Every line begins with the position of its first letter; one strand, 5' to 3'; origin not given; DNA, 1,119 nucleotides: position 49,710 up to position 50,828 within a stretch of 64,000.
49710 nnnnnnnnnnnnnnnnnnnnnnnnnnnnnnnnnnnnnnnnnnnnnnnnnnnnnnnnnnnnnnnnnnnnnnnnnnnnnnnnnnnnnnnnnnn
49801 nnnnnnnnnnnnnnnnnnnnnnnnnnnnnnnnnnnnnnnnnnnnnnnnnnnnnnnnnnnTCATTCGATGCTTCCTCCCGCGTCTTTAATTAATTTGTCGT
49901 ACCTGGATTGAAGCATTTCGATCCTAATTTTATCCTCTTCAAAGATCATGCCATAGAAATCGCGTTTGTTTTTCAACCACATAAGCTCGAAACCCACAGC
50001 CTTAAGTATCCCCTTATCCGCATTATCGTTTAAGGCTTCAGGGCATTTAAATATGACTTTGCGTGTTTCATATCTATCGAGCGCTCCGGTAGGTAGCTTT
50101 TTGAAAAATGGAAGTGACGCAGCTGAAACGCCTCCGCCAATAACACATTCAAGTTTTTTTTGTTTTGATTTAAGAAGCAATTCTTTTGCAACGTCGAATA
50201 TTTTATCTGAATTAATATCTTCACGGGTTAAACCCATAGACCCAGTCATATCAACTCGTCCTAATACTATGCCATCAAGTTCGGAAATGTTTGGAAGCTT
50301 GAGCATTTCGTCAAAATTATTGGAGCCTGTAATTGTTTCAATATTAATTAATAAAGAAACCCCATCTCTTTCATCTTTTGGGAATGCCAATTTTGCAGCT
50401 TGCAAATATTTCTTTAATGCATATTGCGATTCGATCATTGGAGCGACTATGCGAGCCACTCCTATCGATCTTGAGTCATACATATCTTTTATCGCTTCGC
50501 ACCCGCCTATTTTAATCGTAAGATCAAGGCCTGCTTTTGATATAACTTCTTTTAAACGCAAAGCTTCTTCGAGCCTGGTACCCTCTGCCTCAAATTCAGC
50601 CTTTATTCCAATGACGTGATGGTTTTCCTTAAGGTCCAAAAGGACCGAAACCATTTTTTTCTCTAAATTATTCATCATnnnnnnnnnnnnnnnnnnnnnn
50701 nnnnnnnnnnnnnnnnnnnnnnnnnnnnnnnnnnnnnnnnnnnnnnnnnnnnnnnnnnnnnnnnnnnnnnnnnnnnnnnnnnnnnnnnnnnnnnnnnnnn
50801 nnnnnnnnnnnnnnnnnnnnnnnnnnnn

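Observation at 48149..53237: DHQS-like cyclase homolog, SDR, HpcH/HpaI aldolase and MBL hydrolase embedded in the sugar operon.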

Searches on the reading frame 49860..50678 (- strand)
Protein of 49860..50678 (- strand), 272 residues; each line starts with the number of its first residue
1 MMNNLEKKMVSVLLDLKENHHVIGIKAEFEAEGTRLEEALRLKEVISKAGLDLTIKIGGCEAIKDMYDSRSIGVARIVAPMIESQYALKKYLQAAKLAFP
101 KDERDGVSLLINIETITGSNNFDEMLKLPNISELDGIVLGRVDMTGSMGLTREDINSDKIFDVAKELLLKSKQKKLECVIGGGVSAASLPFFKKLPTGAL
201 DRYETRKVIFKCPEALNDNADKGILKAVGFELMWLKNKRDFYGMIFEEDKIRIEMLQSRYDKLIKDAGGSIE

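Call 3: search_protein_families(library=pfam, proteins=[window:49860-50678:-], max_evalue=0.01)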
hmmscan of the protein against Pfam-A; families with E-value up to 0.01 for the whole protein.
window:49860-50678:- (272 aa): 1 family
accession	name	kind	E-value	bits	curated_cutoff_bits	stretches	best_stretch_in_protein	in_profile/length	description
PF03328.21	HpcH_HpaI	-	1.5e-07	31.4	25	1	67-176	79-185/221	HpcH/HpaI aldolase/citrate lyase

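Call 4: search_protein_families(library=ncbifam, proteins=[window:49860-50678:-], max_evalue=0.01)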
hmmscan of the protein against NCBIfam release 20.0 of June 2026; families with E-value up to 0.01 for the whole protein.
window:49860-50678:- (272 aa): 1 family
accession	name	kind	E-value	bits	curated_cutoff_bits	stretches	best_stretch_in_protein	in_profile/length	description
TIGR02311.1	HpaI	equivalog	0.00079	18.9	368.8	1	105-151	138-181/249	4-hydroxy-2-oxoheptanedioate aldolase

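Call 14: search_solved_structures(query=window:49860-50678:-, max_evalue=1)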
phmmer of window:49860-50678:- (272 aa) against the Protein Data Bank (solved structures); distinct sequences matched with E-value up to 1: 2.
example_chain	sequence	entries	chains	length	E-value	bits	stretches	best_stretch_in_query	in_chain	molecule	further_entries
2vws_A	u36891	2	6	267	0.084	15.6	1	104-150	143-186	YFAU, 2-KETO-3-DEOXY SUGAR ALDOLASE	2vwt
7et8_A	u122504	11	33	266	0.086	15.6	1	105-150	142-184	4-hydroxy-2-oxoheptanedioate aldolase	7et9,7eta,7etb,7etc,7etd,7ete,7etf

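Call 27: find_homologous_proteins(query=window:49860-50678:-)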
Query window:49860-50678:- (272 aa): 7092 proteins with E <= 0.001 among 8000 candidates; the best 120 are listed.
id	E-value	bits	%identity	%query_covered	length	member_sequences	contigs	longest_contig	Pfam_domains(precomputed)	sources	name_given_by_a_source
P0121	2.8e-170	582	100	100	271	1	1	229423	PF03328.21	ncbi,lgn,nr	ncbi:citrate lyase beta subunit [Candidatus Saganbacteria bacterium]|nr:citrate lyase beta subunit [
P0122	6.4e-145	499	85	100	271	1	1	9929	PF03328.21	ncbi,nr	ncbi:MAG: aldolase/citrate lyase family protein [Candidatus Margulisbacteria bacterium]|nr:aldolase/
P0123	8.8e-143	492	84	100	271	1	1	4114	PF03328.21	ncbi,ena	-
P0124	2.2e-141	488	81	100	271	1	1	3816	PF03328.21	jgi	jgi:hypothetical protein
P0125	1.5e-140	485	79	100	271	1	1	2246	PF03328.21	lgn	-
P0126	3.8e-139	480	84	97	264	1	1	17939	PF03328.21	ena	-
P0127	7.9e-139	479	80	100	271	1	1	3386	PF03328.21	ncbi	-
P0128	2.1e-138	478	80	100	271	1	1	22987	PF03328.21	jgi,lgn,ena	-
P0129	2.2e-138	478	80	100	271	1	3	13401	PF03328.21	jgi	jgi:hypothetical protein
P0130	2.2e-138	478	79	100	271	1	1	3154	PF03328.21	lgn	-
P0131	3.7e-138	477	80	100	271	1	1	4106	PF03328.21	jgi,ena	-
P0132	4.4e-138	477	80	100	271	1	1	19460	PF03328.21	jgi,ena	-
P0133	5.8e-138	477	79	100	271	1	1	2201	PF03328.21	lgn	-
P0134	7.7e-138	476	80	100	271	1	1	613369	PF03328.21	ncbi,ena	-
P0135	1.4e-137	475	79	100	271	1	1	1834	PF03328.21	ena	-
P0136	1.4e-137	475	79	100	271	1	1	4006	PF03328.21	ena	-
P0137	1.5e-137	475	81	100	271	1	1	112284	PF03328.21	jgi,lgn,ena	-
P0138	1.7e-137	475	82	100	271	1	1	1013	PF03328.21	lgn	-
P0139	2.1e-137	475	79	100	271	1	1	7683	PF03328.21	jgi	jgi:4-hydroxy-2-oxoheptanedioate aldolase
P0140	2.3e-137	475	79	100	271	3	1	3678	PF03328.21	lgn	-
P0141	4.3e-137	474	80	100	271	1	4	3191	PF03328.21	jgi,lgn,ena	-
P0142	7.2e-137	473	79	100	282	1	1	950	PF03328.21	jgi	jgi:4-hydroxy-2-oxoheptanedioate aldolase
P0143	1.4e-136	472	79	100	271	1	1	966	PF03328.21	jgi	jgi:4-hydroxy-2-oxoheptanedioate aldolase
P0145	3.1e-136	471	77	99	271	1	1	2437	PF03328.21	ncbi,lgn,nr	ncbi:MAG TPA: aldolase/citrate lyase family protein [Thermodesulfovibrionales bacterium]|nr:aldolase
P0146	5.2e-136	470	79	98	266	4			PF03328.21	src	-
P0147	6.5e-136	470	79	100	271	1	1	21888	PF03328.21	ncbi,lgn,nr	ncbi:MAG: citrate lyase beta subunit [Spirochaetes bacterium]|nr:citrate lyase beta subunit [Spiroch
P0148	7.9e-136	470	78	100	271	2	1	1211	PF03328.21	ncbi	-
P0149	1.1e-135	469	79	100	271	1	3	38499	PF03328.21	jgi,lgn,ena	jgi:hypothetical protein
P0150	1.9e-135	468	77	100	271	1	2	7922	PF03328.21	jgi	-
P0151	3.6e-135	467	77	99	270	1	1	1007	PF03328.21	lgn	-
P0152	1.1e-134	466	77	100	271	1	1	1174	PF03328.21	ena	-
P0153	1.5e-134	465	78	100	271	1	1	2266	PF03328.21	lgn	-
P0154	2.4e-134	465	81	97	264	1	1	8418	PF03328.21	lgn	-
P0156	9.5e-134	463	79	100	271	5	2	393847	PF03328.21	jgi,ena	jgi:hypothetical protein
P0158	1.5e-133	462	77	100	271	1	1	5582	PF03328.21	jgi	jgi:4-hydroxy-2-oxoheptanedioate aldolase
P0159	2.0e-133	462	77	100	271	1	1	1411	PF03328.21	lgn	-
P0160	4.7e-133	460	77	100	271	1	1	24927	PF03328.21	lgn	-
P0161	1.0e-132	459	77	100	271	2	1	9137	PF03328.21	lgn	-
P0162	1.1e-132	459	76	100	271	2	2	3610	PF03328.21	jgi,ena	-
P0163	1.1e-132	459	77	100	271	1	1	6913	PF03328.21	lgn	-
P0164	1.1e-132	459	77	100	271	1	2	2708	PF03328.21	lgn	-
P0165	4.7e-132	457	77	100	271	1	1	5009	PF03328.21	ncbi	-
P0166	5.7e-132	457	76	100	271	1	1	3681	PF03328.21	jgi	jgi:hypothetical protein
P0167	8.3e-132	456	78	100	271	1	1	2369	PF03328.21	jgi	jgi:hypothetical protein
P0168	1.5e-131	455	76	100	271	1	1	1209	PF03328.21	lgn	-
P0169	3.0e-131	455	74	100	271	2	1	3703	PF03328.21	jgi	-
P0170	3.0e-131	455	76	100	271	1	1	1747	PF03328.21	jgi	jgi:hypothetical protein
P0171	3.1e-131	454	76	100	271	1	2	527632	PF03328.21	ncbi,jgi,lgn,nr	ncbi:MAG: aldolase/citrate lyase family protein [Candidatus Margulisbacteria bacterium]|jgi:hypothet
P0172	4.5e-131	454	76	100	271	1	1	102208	PF03328.21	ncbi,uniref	ncbi:aldolase/citrate lyase family protein [Effusibacillus consociatus]|uniref:Aldolase/citrate lyas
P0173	5.3e-131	454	75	100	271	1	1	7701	PF03328.21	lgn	-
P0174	5.4e-131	454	76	100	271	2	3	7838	PF03328.21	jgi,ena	-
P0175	5.4e-131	454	75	99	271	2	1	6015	PF03328.21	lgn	-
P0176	1.6e-130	452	76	99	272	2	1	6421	PF03328.21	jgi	jgi:4-hydroxy-2-oxoheptanedioate aldolase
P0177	2.8e-130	451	76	100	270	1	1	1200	PF03328.21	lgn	-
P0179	4.0e-130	451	75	100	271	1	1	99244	PF03328.21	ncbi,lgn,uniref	ncbi:aldolase/citrate lyase family protein [Paenibacillus sp. GCM10027626]|uniref:aldolase/citrate l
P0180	4.0e-130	451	76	99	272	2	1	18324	PF03328.21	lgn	-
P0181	5.3e-130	450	75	99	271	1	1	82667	PF03328.21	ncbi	ncbi:aldolase/citrate lyase family protein [bacterium]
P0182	8.3e-130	450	77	98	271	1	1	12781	PF03328.21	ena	-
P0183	1.1e-129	449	75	100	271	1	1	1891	PF03328.21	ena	-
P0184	1.5e-129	449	75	100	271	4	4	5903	PF03328.21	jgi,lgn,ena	jgi:hypothetical protein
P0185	1.6e-129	449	76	100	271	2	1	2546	PF03328.21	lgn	-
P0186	1.6e-129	449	75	100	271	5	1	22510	PF03328.21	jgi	jgi:hypothetical protein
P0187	1.8e-129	449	76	100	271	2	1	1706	PF03328.21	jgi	-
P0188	3.1e-129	448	75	100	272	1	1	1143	PF03328.21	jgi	jgi:4-hydroxy-2-oxoheptanedioate aldolase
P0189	5.3e-129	447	76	99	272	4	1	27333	PF03328.21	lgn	-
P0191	7.7e-129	447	74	99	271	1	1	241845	PF03328.21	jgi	jgi:hypothetical protein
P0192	8.3e-129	447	74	100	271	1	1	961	PF03328.21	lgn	-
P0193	8.8e-129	446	76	99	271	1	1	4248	PF03328.21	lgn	-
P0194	1.1e-128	446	75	99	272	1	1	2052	PF03328.21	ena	-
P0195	1.1e-128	446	76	99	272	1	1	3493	PF03328.21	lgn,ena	-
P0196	1.2e-128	446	75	100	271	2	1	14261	PF03328.21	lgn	-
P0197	1.3e-128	446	76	99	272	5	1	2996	PF03328.21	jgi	jgi:hypothetical protein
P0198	1.4e-128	446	75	99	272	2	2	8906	PF03328.21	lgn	-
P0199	1.4e-128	446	75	100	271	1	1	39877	PF03328.21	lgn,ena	-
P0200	1.5e-128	446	75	100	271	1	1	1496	PF03328.21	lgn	-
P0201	2.3e-128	445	74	99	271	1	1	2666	PF03328.21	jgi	-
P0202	2.6e-128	445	75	100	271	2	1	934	PF03328.21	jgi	jgi:hypothetical protein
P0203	2.8e-128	445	76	100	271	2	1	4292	PF03328.21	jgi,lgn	-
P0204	3.2e-128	445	76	100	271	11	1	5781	PF03328.21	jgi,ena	jgi:hypothetical protein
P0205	3.8e-128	444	75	99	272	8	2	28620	PF03328.21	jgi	jgi:hypothetical protein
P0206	4.1e-128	444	74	100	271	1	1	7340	PF03328.21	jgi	jgi:4-hydroxy-2-oxoheptanedioate aldolase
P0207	4.2e-128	444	76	100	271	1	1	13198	PF03328.21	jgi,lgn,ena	-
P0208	4.6e-128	444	76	99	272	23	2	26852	PF03328.21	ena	-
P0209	6.9e-128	443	75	99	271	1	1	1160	PF03328.21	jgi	-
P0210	7.4e-128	443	73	100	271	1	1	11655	PF03328.21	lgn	-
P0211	8.5e-128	443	74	100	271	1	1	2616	PF03328.21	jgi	jgi:hypothetical protein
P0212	1.1e-127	443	75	100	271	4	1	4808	PF03328.21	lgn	-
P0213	1.3e-127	443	75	99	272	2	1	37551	PF03328.21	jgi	jgi:4-hydroxy-2-oxoheptanedioate aldolase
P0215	1.5e-127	442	75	100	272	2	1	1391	PF03328.21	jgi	-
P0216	1.9e-127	442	75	99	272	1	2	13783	PF03328.21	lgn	-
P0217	2.8e-127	442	74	99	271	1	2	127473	PF03328.21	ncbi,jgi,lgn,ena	ncbi:MAG: aldolase/citrate lyase family protein [Elusimicrobiales bacterium]|jgi:hypothetical protei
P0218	4.2e-127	441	75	100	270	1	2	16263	PF03328.21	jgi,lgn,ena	-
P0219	5.6e-127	441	74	100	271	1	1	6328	PF03328.21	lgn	-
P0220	7.1e-127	440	75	100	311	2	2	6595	PF03328.21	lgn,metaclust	metaclust:\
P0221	7.6e-127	440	75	100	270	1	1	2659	PF03328.21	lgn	-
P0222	9.2e-127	440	74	100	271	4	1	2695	PF03328.21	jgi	-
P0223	1.1e-126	440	73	100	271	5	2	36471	PF03328.21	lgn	-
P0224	1.1e-126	440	74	99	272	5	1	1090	PF03328.21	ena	-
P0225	1.4e-126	439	74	99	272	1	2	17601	PF03328.21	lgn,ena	-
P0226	1.8e-126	439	74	100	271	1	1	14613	PF03328.21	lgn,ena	-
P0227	1.9e-126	439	74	100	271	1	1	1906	PF03328.21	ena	-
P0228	2.8e-126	438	73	99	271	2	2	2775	PF03328.21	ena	-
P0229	3.3e-126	438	73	100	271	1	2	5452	PF03328.21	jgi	-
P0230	3.4e-126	438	74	100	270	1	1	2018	PF03328.21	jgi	jgi:hypothetical protein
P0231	4.6e-126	438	74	100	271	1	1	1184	PF03328.21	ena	-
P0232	5.9e-126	437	74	99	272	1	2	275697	PF03328.21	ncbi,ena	-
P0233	6.0e-126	437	73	99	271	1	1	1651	PF03328.21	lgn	-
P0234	7.8e-126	437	73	99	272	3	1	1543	PF03328.21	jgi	jgi:hypothetical protein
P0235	8.1e-126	437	75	98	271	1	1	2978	PF03328.21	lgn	-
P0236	8.8e-126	437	73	99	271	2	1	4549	PF03328.21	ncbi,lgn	-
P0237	9.6e-126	436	74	98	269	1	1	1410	PF03328.21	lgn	-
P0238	9.7e-126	436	74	100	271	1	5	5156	PF03328.21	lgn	-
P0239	1.1e-125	436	73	100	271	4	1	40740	PF03328.21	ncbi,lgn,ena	-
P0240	1.1e-125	436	72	100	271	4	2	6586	PF03328.21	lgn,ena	-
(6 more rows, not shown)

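Call 56: predict_structure(alignment_id=A1)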
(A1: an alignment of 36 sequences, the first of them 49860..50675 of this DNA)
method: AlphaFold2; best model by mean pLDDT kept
length: 271 residues; sequences in the alignment: 36
mean_pLDDT: 95.0   pTM: 0.88
mean pLDDT of the five models: 95.0, 94.7, 93.6, 92.2, 89.7
residues with pLDDT >= 90: 247; 70-90: 23; 50-70: 1; < 50: 0
segments of 3 or more residues with pLDDT < 50: none
pLDDT, mean of each block of 10 residues (from residue 1): 95 98 93 89 97 92 95 95 96 96 96 97 96 97 96 95 98 97 95 97 97 95 97 92 92 94 88 64
secondary structure, 60 per line:
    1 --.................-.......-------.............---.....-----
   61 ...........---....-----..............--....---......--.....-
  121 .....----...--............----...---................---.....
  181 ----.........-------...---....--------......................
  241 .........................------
elements in order: H3-19 E21-27 H35-47 E51-55 H61-71 E75-78 H84-97 H100-103 E107-112 H115-119 H121-125 E135-139 H140-146 H157-172 E176-180 H185-193 E201-203 E207-210 H219-265

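Call 60: fold_search(model_id=the predicted structure, library=pdb)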
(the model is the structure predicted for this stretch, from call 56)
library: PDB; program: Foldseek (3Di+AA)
matches with E <= 10: 1558; with E <= 0.001: 176
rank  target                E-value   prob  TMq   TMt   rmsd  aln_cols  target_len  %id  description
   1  3qz6                  1.7e-08  1.00  0.57  0.59   3.6       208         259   13  The crystal structure of HpcH/HpaI aldolase from Desulfitobacterium hafniense DCB-2 (released 2011-03-16)
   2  7et9_A                4.1e-08  1.00  0.55  0.58   7.1       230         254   13  Crystal structure of AbHpaI-Zn-pyruvate complex, Class II aldolase, HpaI from Acinetobacter baumannii (released 2021-11-03)
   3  4b5w_F                6.1e-08  1.00  0.53  0.57   6.0       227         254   12  Crystal structures of divalent metal dependent pyruvate aldolase R70A mutant, HpaI, in complex with pyruvate (released 2012-08-29)
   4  4b5w_A                1.1e-07  1.00  0.55  0.58   4.3       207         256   12  Crystal structures of divalent metal dependent pyruvate aldolase R70A mutant, HpaI, in complex with pyruvate (released 2012-08-29)
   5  4b5w_C                1.6e-07  1.00  0.53  0.57   5.9       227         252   12  Crystal structures of divalent metal dependent pyruvate aldolase R70A mutant, HpaI, in complex with pyruvate (released 2012-08-29)
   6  6gg3_I                1.9e-07  1.00  0.52  0.35   3.2       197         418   14  Crystal structure of M2 PYK in complex with Alanine. (released 2019-09-04)
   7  4tv6                  2.4e-07  1.00  0.54  0.64   7.0       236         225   12  Crystal Structure of Citrate Synthase Variant SbnG E151Q (released 2014-10-29)
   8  7et8_A                2.8e-07  1.00  0.55  0.59   7.0       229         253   13  Crystal structure of thermostable AbHpaI, a class II metal dependent pyruvate aldolase, HpaI from Acinetobacter bauman (released 2021-11-03)
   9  3qv6_D                1.9e-06  1.00  0.51  0.36   5.4       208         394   18  Crystal structure of Leishmania mexicana pyruvate kinase(LmPYK)in complex with acid blue 80. (released 2011-06-29)
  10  6tth_A                2.2e-06  1.00  0.52  0.35   3.2       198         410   14  PKM2 in complex with L-threonine (released 2020-01-15)
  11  3qll_A                2.3e-06  1.00  0.48  0.59   6.5       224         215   14  Crystal Structure of RipC from Yersinia pestis (released 2012-01-11)
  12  3qv7_C                2.8e-06  1.00  0.54  0.38   6.0       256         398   16  Crystal structure of Leishmania mexicana pyruvate kinase(LmPYK)in complex with ponceau S and acid blue 25. (released 2011-06-29)
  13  4rpp_D                3.1e-06  1.00  0.53  0.36   3.0       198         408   14  crystal structure of PKM2-K422R mutant bound with FBP (released 2015-02-25)
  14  6v74_D                3.5e-06  1.00  0.51  0.33   5.7       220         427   14  Crystal Structure of Human PKM2 in Complex with L-asparagine (released 2020-03-18)
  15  3qv8_A                3.5e-06  1.00  0.50  0.35   5.3       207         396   18  Crystal structure of Leishmania mexicana pyruvate kinase(LmPYK)in complex with benzothiazole-2,5-disulfonic acid. (released 2011-06-29)
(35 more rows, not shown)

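Call 61: search_dna_similar(query=window:49860-50675:-, collection=plasmids, mode=protein, max_evalue=1e-10, max_rows=30)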
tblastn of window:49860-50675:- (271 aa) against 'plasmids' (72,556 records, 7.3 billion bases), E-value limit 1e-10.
Records with a match: 3; places in all: 3; records where one place covers at least 80% of the query: 3.
Best place of each record, by identity: <60% 3.
By first word of the organism name: Novosphingobium 2; Ilyobacter 1.
By predicted mobility (MOB-suite, as given by PLSDB): non-mobilizable 3.
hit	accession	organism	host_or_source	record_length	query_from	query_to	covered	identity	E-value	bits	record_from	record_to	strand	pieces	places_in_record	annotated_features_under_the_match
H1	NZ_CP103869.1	Novosphingobium humi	pure culture,soil biofilm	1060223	1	258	95%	44.6%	2e-56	201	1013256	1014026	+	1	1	none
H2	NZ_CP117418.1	Novosphingobium humi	Single cell,Soil from military shooting ...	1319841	1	258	95%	44.6%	5e-56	200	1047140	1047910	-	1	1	none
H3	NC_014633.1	Ilyobacter polytropus DSM 2926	marine mud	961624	1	256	94%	37.5%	1e-35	141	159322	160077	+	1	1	aldolase/citrate lyase family protein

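Call 62: get_annotated_region(hit=H1, flank=14000)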
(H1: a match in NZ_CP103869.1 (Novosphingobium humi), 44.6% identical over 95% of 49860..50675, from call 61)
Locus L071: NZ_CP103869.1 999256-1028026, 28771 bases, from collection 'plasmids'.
description: Novosphingobium humi strain G5 plasmid unnamed1, complete sequence
organism: Novosphingobium humi (NCBI taxid 2282397)
taxonomy: Bacteria; Pseudomonadota; Alphaproteobacteria; Sphingomonadales; Sphingomonadaceae; Novosphingobium; Novosphingobium humi
host: -; source: pure culture,soil biofilm; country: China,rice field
typing (MOB-suite, as given by PLSDB): non-mobilizable
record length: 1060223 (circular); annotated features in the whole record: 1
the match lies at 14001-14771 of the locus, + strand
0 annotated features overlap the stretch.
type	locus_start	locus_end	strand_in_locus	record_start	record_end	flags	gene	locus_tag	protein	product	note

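Call 63: get_annotated_region(hit=H3, flank=14000)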
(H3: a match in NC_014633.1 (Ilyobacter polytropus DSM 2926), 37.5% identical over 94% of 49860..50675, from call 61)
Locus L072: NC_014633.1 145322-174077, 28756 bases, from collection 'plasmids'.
description: Ilyobacter polytropus DSM 2926 plasmid pILYOP01, complete sequence
organism: Ilyobacter polytropus DSM 2926 (NCBI taxid 572544)
taxonomy: Bacteria; Fusobacteriota; Fusobacteriia; Fusobacteriales; Fusobacteriaceae; Ilyobacter; Ilyobacter polytropus; Ilyobacter polytropus DSM 2926
host: -; source: marine mud; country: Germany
typing (MOB-suite, as given by PLSDB): non-mobilizable; replicon rep_cluster_99
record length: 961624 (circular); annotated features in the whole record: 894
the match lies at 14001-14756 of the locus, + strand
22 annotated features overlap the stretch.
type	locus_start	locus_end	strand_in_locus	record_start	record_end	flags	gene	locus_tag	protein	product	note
CDS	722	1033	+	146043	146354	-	-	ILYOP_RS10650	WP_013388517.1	DUF1904 family protein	-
CDS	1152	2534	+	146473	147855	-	-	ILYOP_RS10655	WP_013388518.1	oxaloacetate decarboxylase subunit alpha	-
CDS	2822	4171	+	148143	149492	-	-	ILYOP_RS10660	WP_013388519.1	MATE family efflux transporter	GO:0009410 - response to xenobiotic stimulus [Evidence IEA]; GO:0006855 - xenobiotic transmembrane transport [Evidence ...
CDS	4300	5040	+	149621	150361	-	-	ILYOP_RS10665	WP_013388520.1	sulfite exporter TauE/SafE family protein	GO:0006810 - transport [Evidence IEA]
CDS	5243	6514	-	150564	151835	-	-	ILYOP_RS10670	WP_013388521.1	four-carbon acid sugar kinase family protein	-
CDS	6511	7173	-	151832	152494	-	-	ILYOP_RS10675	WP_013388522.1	aspartate/glutamate racemase family protein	GO:0006807 - nitrogen compound metabolic process [Evidence IEA]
CDS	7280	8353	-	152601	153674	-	-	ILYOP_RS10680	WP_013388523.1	isocitrate/isopropylmalate dehydrogenase family protein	-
CDS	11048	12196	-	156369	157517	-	-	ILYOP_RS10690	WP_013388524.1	isocitrate/isopropylmalate family dehydrogenase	-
CDS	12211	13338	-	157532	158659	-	-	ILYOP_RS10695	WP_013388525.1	PrpF domain-containing protein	-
CDS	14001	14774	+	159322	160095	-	-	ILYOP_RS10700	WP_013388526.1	aldolase/citrate lyase family protein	-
CDS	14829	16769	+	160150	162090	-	-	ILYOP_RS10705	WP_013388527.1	aconitate hydratase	-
CDS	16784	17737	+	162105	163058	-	-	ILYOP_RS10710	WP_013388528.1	2-hydroxyacid dehydrogenase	-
CDS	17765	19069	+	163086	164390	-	-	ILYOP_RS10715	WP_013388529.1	2-hydroxycarboxylate transporter family protein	-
CDS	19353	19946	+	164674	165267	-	-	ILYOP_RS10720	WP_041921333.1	class II aldolase/adducin family protein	-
CDS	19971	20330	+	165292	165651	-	-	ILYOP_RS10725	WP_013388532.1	CidA/LrgA family protein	-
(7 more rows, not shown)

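Call 66: search_protein_families(library=pfam, proteins=[L071:14830-16776:+, L071:16773-17891:+, L071:18820-20166:+, L071:10359-11999:+, L071:8014-10239:+, L071:14001-14807:+], max_evalue=0.0001)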
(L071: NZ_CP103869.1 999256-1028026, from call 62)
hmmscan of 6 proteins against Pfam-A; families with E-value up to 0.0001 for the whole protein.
L071:14830-16776:+ (648 aa): 3 families
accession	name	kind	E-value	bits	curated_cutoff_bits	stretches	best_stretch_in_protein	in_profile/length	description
PF10531.15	SLBB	-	1.6e-30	105.1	27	3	414-449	2-37/55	SLBB domain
PF22461.2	SLBB_2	-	8.1e-22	77.6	27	1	240-317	2-79/79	SLBB domain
PF02563.21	Poly_export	-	1.6e-14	54.2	28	1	160-233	3-76/77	Polysaccharide biosynthesis/export protein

L071:16773-17891:+ (372 aa): 0 families

L071:18820-20166:+ (448 aa): 0 families

L071:10359-11999:+ (546 aa): 1 family
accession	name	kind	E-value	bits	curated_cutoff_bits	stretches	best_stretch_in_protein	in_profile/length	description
PF13231.12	PMT_2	-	7.3e-12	46.2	26.1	1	105-248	22-158/160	Dolichyl-phosphate-mannose-protein mannosyltransferase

L071:8014-10239:+ (741 aa): 2 families
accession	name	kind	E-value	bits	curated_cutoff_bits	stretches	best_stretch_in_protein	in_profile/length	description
PF00593.30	TonB_dep_Rec_b-barrel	-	1.1e-39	137.9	27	1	252-706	16-436/436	TonB dependent receptor-like, beta-barrel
PF07715.20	Plug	-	5.9e-17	62.6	23.9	1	48-155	2-107/107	TonB-dependent Receptor Plug Domain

L071:14001-14807:+ (268 aa): 1 family
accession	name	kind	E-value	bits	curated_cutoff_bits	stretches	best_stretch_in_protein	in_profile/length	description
PF03328.21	HpcH_HpaI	-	6.7e-06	26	25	1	64-175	77-186/221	HpcH/HpaI aldolase/citrate lyase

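Call 68: find_related_loci(query=A1, collection=metagenome_contigs, flank=9000)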
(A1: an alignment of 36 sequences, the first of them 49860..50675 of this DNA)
Query A1 (271 aa) in metagenome_contigs; peptide patterns used: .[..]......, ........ (x = any residue, [..] = any of these).
600 stretches matched a pattern (row limit reached: there are more); 510 encode a relative of the query (tblastn E <= 1e-3); the best 80 are kept; 80 distinct loci.
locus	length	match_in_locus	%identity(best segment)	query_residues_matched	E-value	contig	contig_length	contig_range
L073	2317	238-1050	86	1-271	6e-165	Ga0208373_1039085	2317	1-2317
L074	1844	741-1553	80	1-271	3e-158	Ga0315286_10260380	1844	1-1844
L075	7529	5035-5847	81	1-271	5e-146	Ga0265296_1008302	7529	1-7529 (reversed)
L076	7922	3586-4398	77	1-271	6e-144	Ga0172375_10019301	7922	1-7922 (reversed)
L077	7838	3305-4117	76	1-271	9e-140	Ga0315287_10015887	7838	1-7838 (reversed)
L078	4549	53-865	75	1-270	6e-141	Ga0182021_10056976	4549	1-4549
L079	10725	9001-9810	77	1-269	1e-138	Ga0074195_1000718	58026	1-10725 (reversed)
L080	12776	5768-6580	74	1-271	2e-137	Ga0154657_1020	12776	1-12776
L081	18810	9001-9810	76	1-269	8e-137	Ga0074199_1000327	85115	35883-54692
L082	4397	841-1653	76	1-271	4e-139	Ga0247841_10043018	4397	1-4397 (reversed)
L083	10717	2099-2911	76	1-271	4e-137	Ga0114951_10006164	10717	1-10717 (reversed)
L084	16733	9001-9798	76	1-265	1e-135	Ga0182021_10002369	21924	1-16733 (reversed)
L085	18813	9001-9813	73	1-271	2e-135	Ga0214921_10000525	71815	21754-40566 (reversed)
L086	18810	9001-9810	74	1-269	1e-135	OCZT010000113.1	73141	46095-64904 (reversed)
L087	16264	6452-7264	75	1-271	4e-135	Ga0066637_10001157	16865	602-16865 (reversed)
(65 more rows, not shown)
